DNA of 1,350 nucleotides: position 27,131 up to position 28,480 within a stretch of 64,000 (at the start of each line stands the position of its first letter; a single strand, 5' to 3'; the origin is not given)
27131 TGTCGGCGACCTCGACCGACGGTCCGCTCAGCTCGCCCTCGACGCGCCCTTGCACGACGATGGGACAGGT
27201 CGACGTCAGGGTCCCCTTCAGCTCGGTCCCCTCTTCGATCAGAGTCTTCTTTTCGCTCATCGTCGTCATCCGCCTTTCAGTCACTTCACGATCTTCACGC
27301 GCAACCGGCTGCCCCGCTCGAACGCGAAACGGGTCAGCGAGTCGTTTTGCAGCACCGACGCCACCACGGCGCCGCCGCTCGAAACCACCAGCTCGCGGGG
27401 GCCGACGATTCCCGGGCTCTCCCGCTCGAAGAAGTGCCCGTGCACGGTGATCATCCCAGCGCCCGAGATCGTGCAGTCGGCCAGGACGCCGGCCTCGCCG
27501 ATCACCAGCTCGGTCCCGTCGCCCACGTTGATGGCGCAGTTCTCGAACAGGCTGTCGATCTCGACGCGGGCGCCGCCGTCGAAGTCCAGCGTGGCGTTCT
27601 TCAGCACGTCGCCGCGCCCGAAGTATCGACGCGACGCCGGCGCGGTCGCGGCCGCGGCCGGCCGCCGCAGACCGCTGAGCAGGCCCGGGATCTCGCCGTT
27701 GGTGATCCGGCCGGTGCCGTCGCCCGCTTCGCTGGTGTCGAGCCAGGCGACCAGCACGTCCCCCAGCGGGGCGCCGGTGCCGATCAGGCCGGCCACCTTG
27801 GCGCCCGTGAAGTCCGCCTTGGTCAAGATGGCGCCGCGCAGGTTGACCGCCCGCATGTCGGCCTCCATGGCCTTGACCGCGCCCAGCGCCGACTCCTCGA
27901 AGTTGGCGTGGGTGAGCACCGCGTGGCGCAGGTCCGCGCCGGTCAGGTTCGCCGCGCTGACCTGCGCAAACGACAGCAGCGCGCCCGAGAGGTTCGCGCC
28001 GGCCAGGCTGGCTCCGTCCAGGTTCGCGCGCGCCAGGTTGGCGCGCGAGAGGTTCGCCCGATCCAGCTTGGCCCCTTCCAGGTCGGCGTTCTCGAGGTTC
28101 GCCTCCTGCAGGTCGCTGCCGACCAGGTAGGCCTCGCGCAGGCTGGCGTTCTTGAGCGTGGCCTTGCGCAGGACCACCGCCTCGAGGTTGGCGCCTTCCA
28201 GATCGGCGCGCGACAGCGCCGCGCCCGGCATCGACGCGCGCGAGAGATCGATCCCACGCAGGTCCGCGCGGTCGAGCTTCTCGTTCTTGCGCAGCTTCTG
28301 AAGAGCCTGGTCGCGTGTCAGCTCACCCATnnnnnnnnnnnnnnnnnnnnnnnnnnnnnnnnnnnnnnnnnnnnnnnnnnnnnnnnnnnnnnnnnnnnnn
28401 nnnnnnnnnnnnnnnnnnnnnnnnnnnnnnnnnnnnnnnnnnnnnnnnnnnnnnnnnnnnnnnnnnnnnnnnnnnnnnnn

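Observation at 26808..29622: Candidate novel cytoskeletal-nucleoid module: HhH protein + 32-repeat pentapeptide protein + bactofilin in one coupled operon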

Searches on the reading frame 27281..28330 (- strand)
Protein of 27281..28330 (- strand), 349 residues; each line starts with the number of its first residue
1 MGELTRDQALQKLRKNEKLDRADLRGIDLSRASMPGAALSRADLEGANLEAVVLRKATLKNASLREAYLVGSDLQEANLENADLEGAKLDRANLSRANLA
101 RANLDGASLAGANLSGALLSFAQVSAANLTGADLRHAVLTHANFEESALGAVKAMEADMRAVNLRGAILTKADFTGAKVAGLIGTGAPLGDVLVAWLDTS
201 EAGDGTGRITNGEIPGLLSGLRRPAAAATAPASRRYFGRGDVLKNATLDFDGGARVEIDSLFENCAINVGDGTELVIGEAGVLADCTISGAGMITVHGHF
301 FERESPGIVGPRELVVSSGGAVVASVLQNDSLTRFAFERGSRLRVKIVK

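Call 3: search_protein_families(library=pfam, proteins=[window:27281-28330:-], max_evalue=0.01)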
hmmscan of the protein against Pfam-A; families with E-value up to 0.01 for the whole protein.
window:27281-28330:- (349 aa): 4 families
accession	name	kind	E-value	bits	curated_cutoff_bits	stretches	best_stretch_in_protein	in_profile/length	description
PF00805.28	Pentapeptide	-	7.5e-40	134.5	20.2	5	77-116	1-40/40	Pentapeptide repeats (8 copies)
PF13599.13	Pentapeptide_4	-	2e-23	82.7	38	3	39-114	3-78/78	Pentapeptide repeat region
PF13576.12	Pentapeptide_3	-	5.9e-12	46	27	0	101-147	3-47/48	Pentapeptide repeats (9 copies)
PF25296.1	Decapeptide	-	0.0079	16.5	45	0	23-88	6-71/74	Decapeptide repeat region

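Call 4: search_protein_families(library=ncbifam, proteins=[window:27281-28330:-], max_evalue=0.01)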
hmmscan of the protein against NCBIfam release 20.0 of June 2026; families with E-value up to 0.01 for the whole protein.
window:27281-28330:- (349 aa): 17 families
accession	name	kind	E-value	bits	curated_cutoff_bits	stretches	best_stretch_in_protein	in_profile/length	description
NF052603.1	penta_Alr5209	equivalog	4.1e-30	104.2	125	2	16-92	22-98/113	Alr5209 family pentapeptide repeat protein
NF047416.1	penta_HetL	equivalog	4e-25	88.5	260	1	18-176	14-200/218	heterocyst differentiation pentapeptide repeat protein HetL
NF011743.0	PRK15196.1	equivalog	5.2e-21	74.9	354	2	18-83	253-318/350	type III secretion system effector PipB2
NF011744.0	PRK15197.1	equivalog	1.2e-20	73.9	274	2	95-179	177-261/291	SPI-2 type III secretion system effector PipB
NF000349.1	mfpA_AE000516.2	equivalog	7.7e-13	48.7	360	2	62-125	107-170/183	pentapeptide repeat protein MfpA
NF038182.1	penta_rpt_SmQnr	exception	4.4e-12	46.3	460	1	88-170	121-198/215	SmQnr family pentapeptide repeat protein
NF033086.2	penta_rpt_Qnr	equivalog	1.8e-11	44.2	240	1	6-176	9-180/211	Qnr family pentapeptide repeat protein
NF000071.4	penta_rpt_QnrA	exception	1.8e-11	44.2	450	1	22-153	67-198/218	QnrA family quinolone resistance pentapeptide repeat protein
NF000421.1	penta_rpt_QnrVC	exception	1.5e-09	38.1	460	1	38-179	48-199/218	QnrVC family quinolone resistance pentapeptide repeat protein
NF000420.1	penta_rpt_QnrB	exception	4e-09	36.8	460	1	20-164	47-196/214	QnrB family quinolone resistance pentapeptide repeat protein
NF033375.2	penta_rpt_QnrE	exception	5.9e-09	36.2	480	1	28-165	60-197/214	QnrE family quinolone resistance pentapeptide repeat protein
NF012151.0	penta_rpt_QnrAS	exception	7.2e-09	36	490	1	26-178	15-198/218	QnrAS family quinolone resistance pentapeptide repeat protein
NF012152.0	penta_rpt_QnrC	exception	1.6e-08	34.8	500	1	35-174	19-184/221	QnrC family quinolone resistance pentapeptide repeat protein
NF000056.3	penta_rpt_QnrS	exception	3.6e-08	33.3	460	1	39-176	13-146/218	QnrS family quinolone resistance pentapeptide repeat protein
NF011904.1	PRK15377.1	subfamily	2.5e-07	29.5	500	1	6-118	7-129/606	type III secretion system effector HECT-type E3 ubiquitin transferase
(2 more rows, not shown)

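Call 28: find_homologous_proteins(query=window:27281-28330:-, max_evalue=1e-30)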
Query window:27281-28330:- (349 aa): 612 proteins with E <= 1e-30 among 8000 candidates; the best 120 are listed.
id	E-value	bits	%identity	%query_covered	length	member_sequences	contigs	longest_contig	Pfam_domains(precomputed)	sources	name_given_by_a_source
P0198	6.6e-201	684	94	100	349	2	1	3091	PF13576.13,PF13599.14,PF00805.29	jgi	jgi:uncharacterized protein YjbI with pentapeptide repeats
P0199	2.2e-195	666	92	100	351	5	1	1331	PF13576.13,PF13599.14,PF00805.29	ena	-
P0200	1.7e-192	657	92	100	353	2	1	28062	PF13576.13,PF13599.14,PF00805.29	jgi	jgi:uncharacterized protein YjbI with pentapeptide repeats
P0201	2.0e-185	634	87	100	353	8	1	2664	PF13576.13,PF13599.14,PF00805.29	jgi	jgi:uncharacterized protein YjbI with pentapeptide repeats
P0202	2.4e-185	633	88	100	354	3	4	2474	PF13576.13,PF13599.14,PF00805.29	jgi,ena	-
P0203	2.9e-185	633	87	100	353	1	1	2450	PF13576.13,PF13599.14,PF00805.29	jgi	jgi:uncharacterized protein YjbI with pentapeptide repeats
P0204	1.8e-184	630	87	100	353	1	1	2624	PF13576.13,PF13599.14,PF00805.29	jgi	jgi:uncharacterized protein YjbI with pentapeptide repeats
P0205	8.4e-182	622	86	100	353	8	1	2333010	PF13576.13,PF13599.14,PF00805.29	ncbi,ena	-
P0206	3.9e-181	619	86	100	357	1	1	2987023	PF13576.13,PF13599.14,PF00805.29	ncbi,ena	-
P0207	1.0e-180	618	86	100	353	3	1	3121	PF13576.13,PF13599.14,PF00805.29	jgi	jgi:uncharacterized protein YjbI with pentapeptide repeats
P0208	1.7e-180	617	85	100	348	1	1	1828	PF13576.13,PF13599.14,PF00805.29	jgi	jgi:uncharacterized protein YjbI with pentapeptide repeats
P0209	1.6e-179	614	85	100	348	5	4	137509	PF13576.13,PF13599.14,PF00805.29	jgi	jgi:uncharacterized protein YjbI with pentapeptide repeats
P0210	5.0e-179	612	85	100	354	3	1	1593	PF13576.13,PF13599.14,PF00805.29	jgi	-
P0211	1.5e-178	611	84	100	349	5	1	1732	PF13576.13,PF13599.14,PF00805.29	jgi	jgi:uncharacterized protein YjbI with pentapeptide repeats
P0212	1.5e-177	608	83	100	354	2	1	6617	PF13576.13,PF13599.14,PF00805.29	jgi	jgi:uncharacterized protein YjbI with pentapeptide repeats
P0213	1.6e-177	608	83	100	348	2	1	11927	PF13576.13,PF13599.14,PF00805.29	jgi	jgi:uncharacterized protein YjbI with pentapeptide repeats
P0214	8.0e-175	599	82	100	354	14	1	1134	PF13576.13,PF13599.14,PF00805.29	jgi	-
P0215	1.9e-170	584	81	100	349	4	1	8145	PF13576.13,PF13599.14,PF00805.29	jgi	jgi:uncharacterized protein YjbI with pentapeptide repeats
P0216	3.2e-164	564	80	97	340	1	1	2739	PF13576.13,PF13599.14,PF00805.29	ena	-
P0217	9.3e-155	533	75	100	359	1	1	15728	PF13576.13,PF13599.14,PF00805.29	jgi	jgi:uncharacterized protein YjbI with pentapeptide repeats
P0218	4.0e-141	488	69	100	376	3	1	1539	PF13576.13,PF13599.14,PF00805.29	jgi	jgi:uncharacterized protein YjbI with pentapeptide repeats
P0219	7.2e-139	481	69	100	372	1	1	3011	PF13576.13,PF13599.14,PF00805.29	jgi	jgi:uncharacterized protein YjbI with pentapeptide repeats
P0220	8.8e-138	477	56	100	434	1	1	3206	PF13576.13,PF13599.14,PF00805.29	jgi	jgi:uncharacterized protein YjbI with pentapeptide repeats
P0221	6.3e-136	471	68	100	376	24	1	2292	PF13576.13,PF13599.14,PF00805.29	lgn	-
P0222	1.4e-125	437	64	100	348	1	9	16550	PF13576.13,PF13599.14,PF00805.29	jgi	jgi:uncharacterized protein YjbI with pentapeptide repeats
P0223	1.9e-124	433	55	100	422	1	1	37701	PF13576.13,PF13599.14,PF00805.29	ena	-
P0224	3.4e-124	432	54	99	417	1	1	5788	PF13576.13,PF13599.14,PF00805.29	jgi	jgi:uncharacterized protein YjbI with pentapeptide repeats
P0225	6.6e-124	431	54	100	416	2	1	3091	PF13576.13,PF13599.14,PF00805.29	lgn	-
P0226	1.5e-121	424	51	100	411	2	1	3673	PF13576.13,PF13599.14,PF00805.29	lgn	-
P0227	1.1e-120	421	54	100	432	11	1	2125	PF13576.13,PF13599.14,PF00805.29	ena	-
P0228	3.3e-120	419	54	100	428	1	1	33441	PF13576.13,PF13599.14,PF00805.29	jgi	jgi:uncharacterized protein YjbI with pentapeptide repeats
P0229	2.3e-119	416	49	100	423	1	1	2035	PF13576.13,PF13599.14,PF00805.29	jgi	-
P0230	3.4e-119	416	46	100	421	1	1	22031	PF13576.13,PF13599.14,PF00805.29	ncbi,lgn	-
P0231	1.3e-118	414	50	100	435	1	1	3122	PF13576.13,PF13599.14,PF00805.29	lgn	-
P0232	2.5e-118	413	61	100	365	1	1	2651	PF13576.13,PF13599.14,PF00805.29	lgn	-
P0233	2.5e-118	413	53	100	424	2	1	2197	PF13576.13,PF13599.14,PF00805.29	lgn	-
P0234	7.7e-118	411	53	100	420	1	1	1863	PF13576.13,PF13599.14,PF00805.29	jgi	jgi:uncharacterized protein YjbI with pentapeptide repeats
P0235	1.4e-117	411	53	100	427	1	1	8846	PF13576.13,PF13599.14,PF00805.29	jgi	jgi:uncharacterized protein YjbI with pentapeptide repeats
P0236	1.6e-117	410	53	100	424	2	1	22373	PF13576.13,PF13599.14,PF00805.29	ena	-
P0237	4.4e-117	409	53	100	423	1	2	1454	PF13576.13,PF13599.14,PF00805.29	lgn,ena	-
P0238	8.6e-117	408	52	100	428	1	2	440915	PF13576.13,PF13599.14,PF00805.29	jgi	jgi:uncharacterized protein YjbI with pentapeptide repeats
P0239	1.7e-116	407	50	99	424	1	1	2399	PF13576.13,PF13599.14,PF00805.29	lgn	-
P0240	1.9e-116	407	49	99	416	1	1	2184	PF13576.13,PF13599.14,PF00805.29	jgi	jgi:uncharacterized protein YjbI with pentapeptide repeats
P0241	6.5e-116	405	53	100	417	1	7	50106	PF13576.13,PF13599.14,PF00805.29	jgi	jgi:uncharacterized protein YjbI with pentapeptide repeats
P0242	1.5e-115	404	48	99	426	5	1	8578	PF13576.13,PF13599.14,PF00805.29,PF25296.2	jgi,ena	-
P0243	1.7e-115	404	52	100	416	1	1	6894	PF13576.13,PF13599.14,PF00805.29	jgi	jgi:uncharacterized protein YjbI with pentapeptide repeats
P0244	5.1e-115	402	49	99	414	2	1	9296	PF13576.13,PF13599.14,PF00805.29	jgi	jgi:uncharacterized protein YjbI with pentapeptide repeats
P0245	5.2e-115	402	49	100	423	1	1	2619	PF13576.13,PF13599.14,PF00805.29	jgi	jgi:uncharacterized protein YjbI with pentapeptide repeats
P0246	1.3e-114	401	50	100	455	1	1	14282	PF13576.13,PF13599.14,PF00805.29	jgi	jgi:uncharacterized protein YjbI with pentapeptide repeats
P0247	1.3e-114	401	48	100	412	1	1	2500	PF13576.13,PF13599.14,PF00805.29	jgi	jgi:uncharacterized protein YjbI with pentapeptide repeats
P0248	2.1e-114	400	51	100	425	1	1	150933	PF13576.13,PF13599.14,PF00805.29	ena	-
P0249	4.4e-114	399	52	100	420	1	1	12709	PF13576.13,PF13599.14,PF00805.29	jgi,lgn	jgi:uncharacterized protein YjbI with pentapeptide repeats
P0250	6.3e-114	399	53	100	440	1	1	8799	PF13576.13,PF13599.14,PF00805.29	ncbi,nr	ncbi:MAG: Pentapeptide repeat family protein [Myxococcales bacterium]|nr:Pentapeptide repeat family 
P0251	1.2e-113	398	58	100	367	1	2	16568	PF13576.13,PF13599.14,PF00805.29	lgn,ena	-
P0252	3.0e-113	396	51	99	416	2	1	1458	PF13576.13,PF13599.14,PF00805.29,PF25296.2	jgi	jgi:uncharacterized protein YjbI with pentapeptide repeats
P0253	4.6e-113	396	46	99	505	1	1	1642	PF13576.13,PF13599.14,PF00805.29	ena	-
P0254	1.0e-112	395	50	100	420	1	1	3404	PF13576.13,PF13599.14,PF00805.29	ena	-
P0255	1.1e-112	394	51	100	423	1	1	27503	PF13576.13,PF13599.14,PF00805.29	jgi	jgi:uncharacterized protein YjbI with pentapeptide repeats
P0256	2.1e-112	394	50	100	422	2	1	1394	PF13576.13,PF13599.14,PF00805.29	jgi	-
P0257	2.5e-112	393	47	99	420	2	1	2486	PF13576.13,PF13599.14,PF00805.29,PF25296.2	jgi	jgi:uncharacterized protein YjbI with pentapeptide repeats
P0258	7.0e-112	392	50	100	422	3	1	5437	PF13576.13,PF13599.14,PF00805.29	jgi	jgi:uncharacterized protein YjbI with pentapeptide repeats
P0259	3.5e-111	390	47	100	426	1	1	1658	PF13576.13,PF13599.14,PF00805.29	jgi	jgi:uncharacterized protein YjbI with pentapeptide repeats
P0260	2.2e-110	387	46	99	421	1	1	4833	PF13576.13,PF13599.14,PF00805.29,PF25296.2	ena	-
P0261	6.3e-110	385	48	97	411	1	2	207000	PF13576.13,PF13599.14,PF00805.29,PF25296.2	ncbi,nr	ncbi:MAG: pentapeptide repeat-containing protein [Deltaproteobacteria bacterium]|nr:pentapeptide rep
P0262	1.8e-109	384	46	99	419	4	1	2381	PF13576.13,PF13599.14,PF00805.29,PF25296.2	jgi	jgi:uncharacterized protein YjbI with pentapeptide repeats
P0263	2.0e-108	381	49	100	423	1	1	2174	PF13576.13,PF13599.14,PF00805.29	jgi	jgi:uncharacterized protein YjbI with pentapeptide repeats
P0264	4.2e-107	376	51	100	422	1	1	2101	PF13576.13,PF13599.14,PF00805.29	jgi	jgi:uncharacterized protein YjbI with pentapeptide repeats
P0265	4.3e-107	376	49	100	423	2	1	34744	PF13576.13,PF13599.14,PF00805.29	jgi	jgi:uncharacterized protein YjbI with pentapeptide repeats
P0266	2.3e-105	370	51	96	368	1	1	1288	PF13576.13,PF13599.14,PF00805.29,PF25296.2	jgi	-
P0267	2.0e-104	367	49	100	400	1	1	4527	PF13576.13,PF13599.14,PF00805.29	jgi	jgi:uncharacterized protein YjbI with pentapeptide repeats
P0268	5.4e-104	366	43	100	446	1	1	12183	PF13576.13,PF13599.14,PF00805.29,PF25296.2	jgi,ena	-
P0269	1.3e-103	365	51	92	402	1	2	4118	PF13576.13,PF13599.14,PF00805.29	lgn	-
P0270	3.9e-103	363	45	100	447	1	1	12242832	PF13576.13,PF13599.14,PF00805.29,PF25296.2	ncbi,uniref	ncbi:pentapeptide repeat-containing protein [Pendulispora albinea]|uniref:Pentapeptide repeat-contai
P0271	1.7e-102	361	47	100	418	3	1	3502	PF13576.13,PF13599.14,PF00805.29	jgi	jgi:uncharacterized protein YjbI with pentapeptide repeats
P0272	3.6e-102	360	46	100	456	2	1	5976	PF13576.13,PF13599.14,PF00805.29,PF25296.2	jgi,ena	-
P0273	8.6e-102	359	50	100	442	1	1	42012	PF13576.13,PF13599.14,PF00805.29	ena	-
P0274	9.1e-102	359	47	100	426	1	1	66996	PF13576.13,PF13599.14,PF00805.29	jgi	jgi:uncharacterized protein YjbI with pentapeptide repeats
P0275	9.4e-101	355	50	99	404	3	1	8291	PF13576.13,PF13599.14,PF00805.29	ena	-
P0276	1.3e-100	355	50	100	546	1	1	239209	PF13576.13,PF13599.14,PF00805.29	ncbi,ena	-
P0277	1.9e-100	354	47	100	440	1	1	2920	PF13576.13,PF13599.14,PF00805.29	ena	-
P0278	6.8e-100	353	45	99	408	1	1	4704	PF13576.13,PF13599.14,PF00805.29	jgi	-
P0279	3.1e-98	347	45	100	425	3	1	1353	PF13576.13,PF13599.14,PF00805.29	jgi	jgi:uncharacterized protein YjbI with pentapeptide repeats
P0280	7.6e-98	346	45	100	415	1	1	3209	PF13576.13,PF13599.14,PF00805.29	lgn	-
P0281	7.7e-98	346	45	100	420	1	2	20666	PF13576.13,PF13599.14,PF00805.29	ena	-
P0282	8.5e-98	346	46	100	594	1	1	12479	PF13576.13,PF13599.14,PF00805.29,PF04519.20,PF25296.2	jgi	jgi:uncharacterized protein YjbI with pentapeptide repeats/cytoskeletal protein CcmA (bactofilin fam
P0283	9.5e-98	345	53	95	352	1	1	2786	PF13576.13,PF13599.14,PF00805.29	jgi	jgi:uncharacterized protein YjbI with pentapeptide repeats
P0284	5.3e-97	343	45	100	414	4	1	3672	PF13576.13,PF13599.14,PF00805.29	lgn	-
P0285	1.5e-96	342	50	100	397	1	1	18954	PF13576.13,PF13599.14,PF00805.29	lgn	-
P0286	2.4e-96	341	49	100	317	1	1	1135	PF13576.13,PF13599.14,PF00805.29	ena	-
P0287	3.6e-96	340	51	100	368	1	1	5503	PF13576.13,PF13599.14,PF00805.29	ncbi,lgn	-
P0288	4.1e-96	340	46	100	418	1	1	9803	PF13576.13,PF13599.14,PF00805.29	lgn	-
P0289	4.9e-96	340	53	82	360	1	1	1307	PF13576.13,PF13599.14,PF00805.29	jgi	jgi:uncharacterized protein YjbI with pentapeptide repeats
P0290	6.8e-96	339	49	100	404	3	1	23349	PF13576.13,PF13599.14,PF00805.29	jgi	jgi:uncharacterized protein YjbI with pentapeptide repeats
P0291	2.2e-95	338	45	100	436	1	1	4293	PF13576.13,PF13599.14,PF00805.29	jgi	jgi:uncharacterized protein YjbI with pentapeptide repeats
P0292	3.3e-95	337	48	99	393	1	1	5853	PF13576.13,PF13599.14,PF00805.29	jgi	jgi:uncharacterized protein YjbI with pentapeptide repeats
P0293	5.5e-95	336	44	100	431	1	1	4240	PF13576.13,PF13599.14,PF00805.29,PF25296.2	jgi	jgi:uncharacterized protein YjbI with pentapeptide repeats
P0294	1.2e-94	335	48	99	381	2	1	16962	PF13576.13,PF13599.14,PF00805.29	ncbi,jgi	ncbi:MAG TPA: pentapeptide repeat-containing protein [Polyangiaceae bacterium]|jgi:uncharacterized p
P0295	1.3e-94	335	52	99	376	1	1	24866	PF13576.13,PF13599.14,PF00805.29,PF25296.2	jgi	jgi:uncharacterized protein YjbI with pentapeptide repeats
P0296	2.1e-94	334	54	80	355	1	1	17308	PF13576.13,PF13599.14,PF00805.29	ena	-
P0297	8.2e-94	333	51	100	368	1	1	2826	PF13576.13,PF13599.14,PF00805.29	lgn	-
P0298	8.3e-94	333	48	100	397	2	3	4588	PF13576.13,PF13599.14,PF00805.29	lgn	-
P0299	9.7e-94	332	51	85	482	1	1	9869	PF13576.13,PF13599.14,PF00805.29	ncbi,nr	ncbi:MAG: pentapeptide repeat-containing protein [Deltaproteobacteria bacterium]|nr:MAG: pentapeptid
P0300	1.2e-93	332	45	100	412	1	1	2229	PF13576.13,PF13599.14,PF00805.29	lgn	-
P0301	3.0e-93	331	64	79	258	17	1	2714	PF13576.13,PF13599.14,PF00805.29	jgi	jgi:hypothetical protein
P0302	3.9e-93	330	44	100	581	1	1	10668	PF13576.13,PF13599.14,PF00805.29,PF04519.20,PF25296.2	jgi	jgi:uncharacterized protein YjbI with pentapeptide repeats/cytoskeletal protein CcmA (bactofilin fam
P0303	5.0e-93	330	50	100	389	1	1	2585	PF13576.13,PF13599.14,PF00805.29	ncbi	-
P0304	1.4e-92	329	48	100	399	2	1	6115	PF13576.13,PF13599.14,PF00805.29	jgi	jgi:uncharacterized protein YjbI with pentapeptide repeats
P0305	3.7e-92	327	48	99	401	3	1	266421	PF13576.13,PF13599.14,PF00805.29,PF25296.2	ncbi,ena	-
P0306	7.4e-92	326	47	99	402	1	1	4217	PF13576.13,PF13599.14,PF00805.29,PF25296.2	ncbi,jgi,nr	ncbi:MAG: pentapeptide repeat-containing protein [Polyangiaceae bacterium]|nr:pentapeptide repeat-co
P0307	8.9e-92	326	49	100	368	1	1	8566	PF13576.13,PF13599.14,PF00805.29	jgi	jgi:uncharacterized protein YjbI with pentapeptide repeats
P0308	1.1e-91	326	48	99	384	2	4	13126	PF13576.13,PF13599.14,PF00805.29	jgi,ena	jgi:uncharacterized protein YjbI with pentapeptide repeats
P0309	7.2e-91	323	50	99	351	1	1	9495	PF13576.13,PF13599.14,PF00805.29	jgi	jgi:uncharacterized protein YjbI with pentapeptide repeats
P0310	4.1e-90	320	47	100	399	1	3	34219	PF13576.13,PF13599.14,PF00805.29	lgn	-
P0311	4.9e-89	317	63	75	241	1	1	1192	PF00805.29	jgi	jgi:hypothetical protein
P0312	5.1e-89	317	46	91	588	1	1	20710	PF13576.13,PF13599.14,PF00805.29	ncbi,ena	-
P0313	9.0e-89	316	65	73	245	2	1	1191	PF13576.13,PF00805.29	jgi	jgi:hypothetical protein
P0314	1.3e-88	315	42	100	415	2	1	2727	PF13576.13,PF13599.14,PF00805.29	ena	-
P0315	1.4e-88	315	42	100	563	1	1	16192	PF13240.12,PF13576.13,PF13599.14,PF00805.29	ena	-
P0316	1.8e-88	315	40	100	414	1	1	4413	PF13576.13,PF13599.14,PF00805.29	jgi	jgi:uncharacterized protein YjbI with pentapeptide repeats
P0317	2.1e-88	315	42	100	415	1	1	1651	PF13576.13,PF13599.14,PF00805.29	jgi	jgi:uncharacterized protein YjbI with pentapeptide repeats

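Call 30: find_encoding_contigs(protein=P0270, flank=8000, max_places=2)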
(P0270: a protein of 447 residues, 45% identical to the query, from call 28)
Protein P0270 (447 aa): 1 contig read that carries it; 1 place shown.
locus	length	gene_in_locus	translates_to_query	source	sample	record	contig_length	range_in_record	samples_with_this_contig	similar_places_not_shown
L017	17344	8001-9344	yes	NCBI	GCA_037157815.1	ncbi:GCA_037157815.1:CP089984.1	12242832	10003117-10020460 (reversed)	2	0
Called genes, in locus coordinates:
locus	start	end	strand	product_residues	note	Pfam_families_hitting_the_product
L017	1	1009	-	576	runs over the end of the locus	-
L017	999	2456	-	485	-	PF01103:Omp85 (weak)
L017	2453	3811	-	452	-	PF03219:TLC (faint), PF07690:MFS_1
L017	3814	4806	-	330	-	PF01569:PAP2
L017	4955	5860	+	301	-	PF01497:Peripla_BP_2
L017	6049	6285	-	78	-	-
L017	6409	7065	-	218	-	-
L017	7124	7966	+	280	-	PF14520:HHH_5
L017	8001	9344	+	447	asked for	PF00805:Pentapeptide, PF13576:Pentapeptide_3 (faint), PF13599:Pentapeptide_4, PF25296:Decapeptide (faint), PF00805:Pentapeptide, PF13599:Pentapeptide_4, PF00805:Pentapeptide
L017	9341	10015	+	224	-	PF04519:Bactofilin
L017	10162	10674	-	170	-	PF13302:Acetyltransf_3, PF00583:Acetyltransf_1, PF13420:Acetyltransf_4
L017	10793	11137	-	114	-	-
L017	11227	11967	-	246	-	PF03548:LolA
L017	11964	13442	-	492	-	PF03417:AAT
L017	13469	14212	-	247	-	PF13641:Glyco_tranf_2_3 (weak), PF00535:Glycos_transf_2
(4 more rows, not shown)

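Call 37: search_protein_families(library=pfam, proteins=[P0282], max_evalue=0.001)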
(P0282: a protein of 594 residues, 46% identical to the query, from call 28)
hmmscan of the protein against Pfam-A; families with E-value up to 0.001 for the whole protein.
P0282 (594 aa): 5 families
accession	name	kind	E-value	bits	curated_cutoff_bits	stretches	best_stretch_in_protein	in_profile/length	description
PF00805.28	Pentapeptide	-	6.9e-53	176.2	20.2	6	22-61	1-40/40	Pentapeptide repeats (8 copies)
PF13599.13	Pentapeptide_4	-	4.4e-27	94.4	38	3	20-89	9-78/78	Pentapeptide repeat region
PF13576.12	Pentapeptide_3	-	5.5e-17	62.2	27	1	66-107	3-47/48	Pentapeptide repeats (9 copies)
PF04519.19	Bactofilin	-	1.3e-09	38.6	27.9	1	457-524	1-71/98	Polymer-forming cytoskeletal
PF25296.1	Decapeptide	-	5e-07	29.9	45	0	23-88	6-71/74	Decapeptide repeat region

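Call 42: predict_structure(alignment_id=A6)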
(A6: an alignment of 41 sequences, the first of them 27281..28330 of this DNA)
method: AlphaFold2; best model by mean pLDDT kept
length: 349 residues; sequences in the alignment: 41
mean_pLDDT: 91.0   pTM: 0.61
mean pLDDT of the five models: 91.0, 89.2, 88.7, 88.4, 88.1
residues with pLDDT >= 90: 260; 70-90: 73; 50-70: 7; < 50: 9
segments of 3 or more residues with pLDDT < 50: 223-231
pLDDT, mean of each block of 10 residues (from residue 1): 81 90 93 95 96 97 97 98 98 98 97 97 96 97 94 95 92 92 86 87 81 80 44 76 93 91 95 94 96 96 93 94 94 90 94
secondary structure, 60 per line:
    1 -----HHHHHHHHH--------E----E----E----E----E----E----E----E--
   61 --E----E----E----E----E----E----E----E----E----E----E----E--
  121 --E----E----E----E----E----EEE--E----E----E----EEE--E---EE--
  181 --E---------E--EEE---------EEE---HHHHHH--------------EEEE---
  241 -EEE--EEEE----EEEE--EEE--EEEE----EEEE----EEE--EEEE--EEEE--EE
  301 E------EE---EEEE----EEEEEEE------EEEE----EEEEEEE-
elements in order: H6-14 E148-150 E168-170 E196-198 E208-210 H214-219 E234-237 E242-244 E247-250 E255-258 E261-263 E266-269 E274-277 E282-284 E287-290 E293-296 E299-301 E313-316 E321-327 E334-337 E342-348
